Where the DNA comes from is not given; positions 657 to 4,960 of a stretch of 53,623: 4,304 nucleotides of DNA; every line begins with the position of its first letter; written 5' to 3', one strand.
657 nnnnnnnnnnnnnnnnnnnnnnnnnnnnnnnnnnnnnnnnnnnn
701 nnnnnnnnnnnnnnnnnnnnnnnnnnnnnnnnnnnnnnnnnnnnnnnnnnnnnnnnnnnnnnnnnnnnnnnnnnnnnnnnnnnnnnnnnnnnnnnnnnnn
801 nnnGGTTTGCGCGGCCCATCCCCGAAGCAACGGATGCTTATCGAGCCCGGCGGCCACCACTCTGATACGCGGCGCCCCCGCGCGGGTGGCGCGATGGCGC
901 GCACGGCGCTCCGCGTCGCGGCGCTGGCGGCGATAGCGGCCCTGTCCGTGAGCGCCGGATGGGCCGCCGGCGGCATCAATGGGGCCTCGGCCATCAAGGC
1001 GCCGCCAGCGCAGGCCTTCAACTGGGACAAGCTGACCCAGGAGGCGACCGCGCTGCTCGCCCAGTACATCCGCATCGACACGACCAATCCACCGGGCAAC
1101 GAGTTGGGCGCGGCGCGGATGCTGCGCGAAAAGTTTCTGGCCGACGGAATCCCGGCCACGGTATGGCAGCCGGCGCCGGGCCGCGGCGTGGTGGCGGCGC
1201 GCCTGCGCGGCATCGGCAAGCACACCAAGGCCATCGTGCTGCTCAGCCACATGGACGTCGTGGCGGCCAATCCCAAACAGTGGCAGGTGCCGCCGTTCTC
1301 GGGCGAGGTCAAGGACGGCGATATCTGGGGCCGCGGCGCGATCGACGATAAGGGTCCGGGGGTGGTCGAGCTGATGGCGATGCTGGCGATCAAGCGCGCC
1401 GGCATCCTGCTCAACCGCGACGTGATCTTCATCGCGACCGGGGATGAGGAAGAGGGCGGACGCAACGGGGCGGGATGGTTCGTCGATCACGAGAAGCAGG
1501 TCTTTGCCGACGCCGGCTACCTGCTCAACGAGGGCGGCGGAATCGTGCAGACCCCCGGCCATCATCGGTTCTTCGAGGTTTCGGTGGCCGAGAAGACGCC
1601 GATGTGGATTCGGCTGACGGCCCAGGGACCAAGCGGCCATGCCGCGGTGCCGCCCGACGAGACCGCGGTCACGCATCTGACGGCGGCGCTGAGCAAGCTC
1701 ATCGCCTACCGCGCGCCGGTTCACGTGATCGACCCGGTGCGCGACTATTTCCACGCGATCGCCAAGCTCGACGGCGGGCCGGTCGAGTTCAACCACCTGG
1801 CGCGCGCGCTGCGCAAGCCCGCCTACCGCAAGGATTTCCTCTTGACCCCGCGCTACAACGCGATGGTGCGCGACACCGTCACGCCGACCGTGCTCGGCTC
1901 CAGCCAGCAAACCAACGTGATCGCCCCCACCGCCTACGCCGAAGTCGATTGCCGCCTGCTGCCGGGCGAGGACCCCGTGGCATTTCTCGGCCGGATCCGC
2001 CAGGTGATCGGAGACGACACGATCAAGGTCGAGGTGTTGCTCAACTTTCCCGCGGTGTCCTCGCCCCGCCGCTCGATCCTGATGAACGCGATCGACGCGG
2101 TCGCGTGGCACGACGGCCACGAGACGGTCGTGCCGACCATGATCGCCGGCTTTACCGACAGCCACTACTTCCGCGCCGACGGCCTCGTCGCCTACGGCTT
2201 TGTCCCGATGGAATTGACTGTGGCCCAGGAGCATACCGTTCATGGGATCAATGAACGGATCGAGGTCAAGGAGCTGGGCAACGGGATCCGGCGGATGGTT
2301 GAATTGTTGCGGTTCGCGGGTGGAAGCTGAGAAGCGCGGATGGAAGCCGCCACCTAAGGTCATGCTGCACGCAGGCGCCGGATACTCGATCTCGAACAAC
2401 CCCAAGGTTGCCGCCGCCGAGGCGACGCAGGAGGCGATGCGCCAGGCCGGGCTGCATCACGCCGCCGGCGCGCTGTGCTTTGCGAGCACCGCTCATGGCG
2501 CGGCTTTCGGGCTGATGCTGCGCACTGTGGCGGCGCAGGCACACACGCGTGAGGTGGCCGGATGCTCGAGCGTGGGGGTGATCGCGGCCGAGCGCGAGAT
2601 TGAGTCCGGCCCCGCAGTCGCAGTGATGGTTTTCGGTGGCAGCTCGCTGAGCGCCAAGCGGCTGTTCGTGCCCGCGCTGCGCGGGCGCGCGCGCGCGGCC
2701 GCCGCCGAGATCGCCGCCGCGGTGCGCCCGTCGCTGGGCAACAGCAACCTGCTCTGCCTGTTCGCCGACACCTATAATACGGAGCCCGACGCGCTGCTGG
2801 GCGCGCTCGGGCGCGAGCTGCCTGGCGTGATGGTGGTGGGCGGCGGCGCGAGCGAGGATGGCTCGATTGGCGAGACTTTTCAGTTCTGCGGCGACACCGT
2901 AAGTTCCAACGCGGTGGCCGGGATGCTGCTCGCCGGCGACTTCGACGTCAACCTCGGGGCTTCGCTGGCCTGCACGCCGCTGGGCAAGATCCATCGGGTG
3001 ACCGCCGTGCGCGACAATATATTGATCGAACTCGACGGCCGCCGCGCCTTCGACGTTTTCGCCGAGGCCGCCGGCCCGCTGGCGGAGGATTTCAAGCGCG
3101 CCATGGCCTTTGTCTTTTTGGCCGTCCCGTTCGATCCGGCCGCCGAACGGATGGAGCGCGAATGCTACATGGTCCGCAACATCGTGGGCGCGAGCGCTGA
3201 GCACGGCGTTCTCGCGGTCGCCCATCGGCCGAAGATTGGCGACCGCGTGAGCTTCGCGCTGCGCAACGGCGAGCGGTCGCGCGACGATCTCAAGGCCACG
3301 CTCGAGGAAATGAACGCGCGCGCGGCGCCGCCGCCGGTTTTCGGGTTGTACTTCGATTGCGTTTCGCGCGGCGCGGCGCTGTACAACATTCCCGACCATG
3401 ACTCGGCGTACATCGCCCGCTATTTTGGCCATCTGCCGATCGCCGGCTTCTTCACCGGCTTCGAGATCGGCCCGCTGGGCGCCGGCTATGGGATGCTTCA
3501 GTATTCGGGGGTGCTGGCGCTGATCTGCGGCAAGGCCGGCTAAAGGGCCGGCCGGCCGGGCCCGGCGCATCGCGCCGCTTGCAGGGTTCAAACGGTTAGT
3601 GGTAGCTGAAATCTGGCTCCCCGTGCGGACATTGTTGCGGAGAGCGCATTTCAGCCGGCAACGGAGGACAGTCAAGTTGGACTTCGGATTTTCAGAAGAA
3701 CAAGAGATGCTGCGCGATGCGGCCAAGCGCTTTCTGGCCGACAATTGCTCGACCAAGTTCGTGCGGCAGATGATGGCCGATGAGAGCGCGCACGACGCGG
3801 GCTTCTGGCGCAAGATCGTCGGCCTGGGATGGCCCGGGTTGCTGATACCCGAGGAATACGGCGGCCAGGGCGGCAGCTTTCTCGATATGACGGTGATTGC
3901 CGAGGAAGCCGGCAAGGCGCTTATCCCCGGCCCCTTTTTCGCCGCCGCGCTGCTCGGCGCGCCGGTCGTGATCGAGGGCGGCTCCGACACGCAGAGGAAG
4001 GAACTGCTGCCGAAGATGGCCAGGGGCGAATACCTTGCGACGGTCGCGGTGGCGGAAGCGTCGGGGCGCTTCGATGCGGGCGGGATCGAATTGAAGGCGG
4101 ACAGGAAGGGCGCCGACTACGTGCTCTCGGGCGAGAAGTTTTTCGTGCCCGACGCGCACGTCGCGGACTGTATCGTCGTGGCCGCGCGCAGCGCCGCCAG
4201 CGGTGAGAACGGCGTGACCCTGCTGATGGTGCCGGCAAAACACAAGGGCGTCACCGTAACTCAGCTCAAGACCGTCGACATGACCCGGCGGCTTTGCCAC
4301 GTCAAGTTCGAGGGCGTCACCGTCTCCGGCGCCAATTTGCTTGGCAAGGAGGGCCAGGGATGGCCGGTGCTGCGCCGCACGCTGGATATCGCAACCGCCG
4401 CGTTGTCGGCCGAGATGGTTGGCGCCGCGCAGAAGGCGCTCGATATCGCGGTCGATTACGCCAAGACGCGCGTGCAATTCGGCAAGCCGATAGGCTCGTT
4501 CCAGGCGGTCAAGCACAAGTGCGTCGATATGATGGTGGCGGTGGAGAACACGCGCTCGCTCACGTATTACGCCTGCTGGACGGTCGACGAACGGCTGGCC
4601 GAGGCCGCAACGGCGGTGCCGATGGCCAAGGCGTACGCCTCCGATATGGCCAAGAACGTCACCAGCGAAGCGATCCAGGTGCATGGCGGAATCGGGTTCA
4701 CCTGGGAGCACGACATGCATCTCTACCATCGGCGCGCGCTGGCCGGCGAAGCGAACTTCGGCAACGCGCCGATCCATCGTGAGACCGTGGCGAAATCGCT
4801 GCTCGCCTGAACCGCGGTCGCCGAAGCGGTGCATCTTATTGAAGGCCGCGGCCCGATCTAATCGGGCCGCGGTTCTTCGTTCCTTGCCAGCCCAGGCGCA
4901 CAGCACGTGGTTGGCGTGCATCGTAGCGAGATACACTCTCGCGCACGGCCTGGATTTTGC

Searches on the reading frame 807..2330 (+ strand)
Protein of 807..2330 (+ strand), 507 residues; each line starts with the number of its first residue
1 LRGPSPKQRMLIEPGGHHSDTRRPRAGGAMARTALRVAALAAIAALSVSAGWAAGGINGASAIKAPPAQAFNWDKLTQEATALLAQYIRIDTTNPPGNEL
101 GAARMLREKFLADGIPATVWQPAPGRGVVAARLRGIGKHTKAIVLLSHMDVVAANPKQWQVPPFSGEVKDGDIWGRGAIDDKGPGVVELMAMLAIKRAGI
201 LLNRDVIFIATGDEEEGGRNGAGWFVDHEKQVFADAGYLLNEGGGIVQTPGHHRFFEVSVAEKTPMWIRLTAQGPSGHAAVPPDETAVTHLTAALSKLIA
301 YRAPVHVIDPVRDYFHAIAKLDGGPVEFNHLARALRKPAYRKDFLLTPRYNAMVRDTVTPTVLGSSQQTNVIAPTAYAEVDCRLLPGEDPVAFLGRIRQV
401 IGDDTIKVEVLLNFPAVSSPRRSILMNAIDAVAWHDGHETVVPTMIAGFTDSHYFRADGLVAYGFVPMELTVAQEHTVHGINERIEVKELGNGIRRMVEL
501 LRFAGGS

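Call 69: search_protein_families(library=pfam, proteins=[window:807-2330:+], max_evalue=0.00001)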
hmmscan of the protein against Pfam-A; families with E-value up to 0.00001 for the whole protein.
window:807-2330:+ (507 aa): 3 families
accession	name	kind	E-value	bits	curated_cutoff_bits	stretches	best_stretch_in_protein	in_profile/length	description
PF01546.33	Peptidase_M20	-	7.4e-29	101.6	24.6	1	145-501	2-204/206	Peptidase family M20/M25/M40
PF07687.19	M20_dimer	-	7.3e-12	45.6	21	1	261-404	2-102/107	Peptidase dimerisation domain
PF04389.22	Peptidase_M28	-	1.6e-06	28.5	21.3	1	129-231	2-83/193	Peptidase family M28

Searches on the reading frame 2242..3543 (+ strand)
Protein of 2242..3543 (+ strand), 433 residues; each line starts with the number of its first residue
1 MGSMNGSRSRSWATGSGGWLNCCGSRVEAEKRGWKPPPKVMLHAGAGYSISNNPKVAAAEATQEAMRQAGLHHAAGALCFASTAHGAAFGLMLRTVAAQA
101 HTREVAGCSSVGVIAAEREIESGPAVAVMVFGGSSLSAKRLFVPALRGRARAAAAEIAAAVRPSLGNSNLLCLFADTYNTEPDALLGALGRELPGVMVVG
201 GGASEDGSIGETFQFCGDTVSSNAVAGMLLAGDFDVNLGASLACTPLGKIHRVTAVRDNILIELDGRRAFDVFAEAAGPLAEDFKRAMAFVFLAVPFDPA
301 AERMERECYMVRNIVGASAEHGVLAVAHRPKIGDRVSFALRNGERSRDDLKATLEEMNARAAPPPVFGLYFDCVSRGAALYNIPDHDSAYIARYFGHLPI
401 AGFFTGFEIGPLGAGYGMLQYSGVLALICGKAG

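Call 69: search_protein_families(library=pfam, proteins=[window:2242-3543:+], max_evalue=0.00001)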
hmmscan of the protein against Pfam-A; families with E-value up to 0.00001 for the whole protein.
window:2242-3543:+ (433 aa): 2 families
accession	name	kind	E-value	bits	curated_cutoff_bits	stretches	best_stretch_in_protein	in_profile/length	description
PF08495.15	FIST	-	8.2e-29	101.3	23.2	1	78-267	4-189/189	FIST N domain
PF10442.14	FIST_C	-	2e-18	67.2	28.5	1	269-411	1-131/131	FIST C domain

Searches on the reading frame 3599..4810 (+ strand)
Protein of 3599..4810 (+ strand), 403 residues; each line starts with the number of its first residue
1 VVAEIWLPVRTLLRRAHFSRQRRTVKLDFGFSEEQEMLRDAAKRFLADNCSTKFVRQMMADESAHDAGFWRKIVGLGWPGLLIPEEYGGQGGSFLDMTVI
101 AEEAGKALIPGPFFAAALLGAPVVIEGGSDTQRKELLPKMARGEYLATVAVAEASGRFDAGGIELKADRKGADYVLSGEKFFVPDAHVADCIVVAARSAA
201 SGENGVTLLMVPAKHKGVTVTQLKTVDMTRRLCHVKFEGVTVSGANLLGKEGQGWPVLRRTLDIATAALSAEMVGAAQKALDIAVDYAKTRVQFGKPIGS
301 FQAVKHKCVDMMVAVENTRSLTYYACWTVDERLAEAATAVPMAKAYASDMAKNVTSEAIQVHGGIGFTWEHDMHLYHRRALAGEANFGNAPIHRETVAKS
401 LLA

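Call 69: search_protein_families(library=pfam, proteins=[window:3599-4810:+], max_evalue=0.00001)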
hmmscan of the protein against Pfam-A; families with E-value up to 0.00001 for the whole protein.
window:3599-4810:+ (403 aa): 4 families
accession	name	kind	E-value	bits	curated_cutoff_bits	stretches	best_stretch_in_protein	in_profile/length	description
PF00441.29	Acyl-CoA_dh_1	-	2.4e-37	128.8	22.4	1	252-402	1-150/150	Acyl-CoA dehydrogenase, C-terminal domain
PF02771.21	Acyl-CoA_dh_N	-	4.1e-26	92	22.9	1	32-144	1-113/113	Acyl-CoA dehydrogenase, N-terminal domain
PF02770.24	Acyl-CoA_dh_M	-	1.2e-14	54.7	33.3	1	149-239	2-96/97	Acyl-CoA dehydrogenase, middle domain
PF08028.16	Acyl-CoA_dh_2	-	2.7e-10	41.1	22.7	1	269-374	3-117/134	Acyl-CoA dehydrogenase, C-terminal domain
